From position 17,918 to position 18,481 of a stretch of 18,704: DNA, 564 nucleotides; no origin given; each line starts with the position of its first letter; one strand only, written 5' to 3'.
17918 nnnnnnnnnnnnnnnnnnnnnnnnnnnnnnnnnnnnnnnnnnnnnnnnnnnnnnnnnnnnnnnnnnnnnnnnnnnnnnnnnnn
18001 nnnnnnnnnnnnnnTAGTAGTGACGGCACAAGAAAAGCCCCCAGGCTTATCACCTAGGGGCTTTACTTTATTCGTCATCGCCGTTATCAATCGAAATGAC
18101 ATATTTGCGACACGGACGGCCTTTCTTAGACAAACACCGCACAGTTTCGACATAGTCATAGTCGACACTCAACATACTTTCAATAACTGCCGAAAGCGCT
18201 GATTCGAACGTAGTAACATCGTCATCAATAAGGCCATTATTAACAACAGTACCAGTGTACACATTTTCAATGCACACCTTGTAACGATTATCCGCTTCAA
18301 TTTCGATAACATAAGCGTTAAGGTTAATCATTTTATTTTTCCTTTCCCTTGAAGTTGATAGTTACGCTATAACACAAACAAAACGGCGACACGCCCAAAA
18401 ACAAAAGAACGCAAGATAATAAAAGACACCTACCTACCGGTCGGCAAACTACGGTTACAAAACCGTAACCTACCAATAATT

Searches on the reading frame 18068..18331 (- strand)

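Call 18: search_protein_families(library=pfam, proteins=[window:18068-18331:-], max_evalue=0.01)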
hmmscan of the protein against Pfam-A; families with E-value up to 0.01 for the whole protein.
window:18068-18331:- (87 aa): 0 families

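Call 19: search_protein_families(library=phrogs, proteins=[window:18068-18331:-], max_evalue=0.01)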
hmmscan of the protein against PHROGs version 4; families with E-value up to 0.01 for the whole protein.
window:18068-18331:- (87 aa): 1 family
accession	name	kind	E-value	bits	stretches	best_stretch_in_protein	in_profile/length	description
phrog_18831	-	unknown function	0.003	19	1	1-60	47-106/149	-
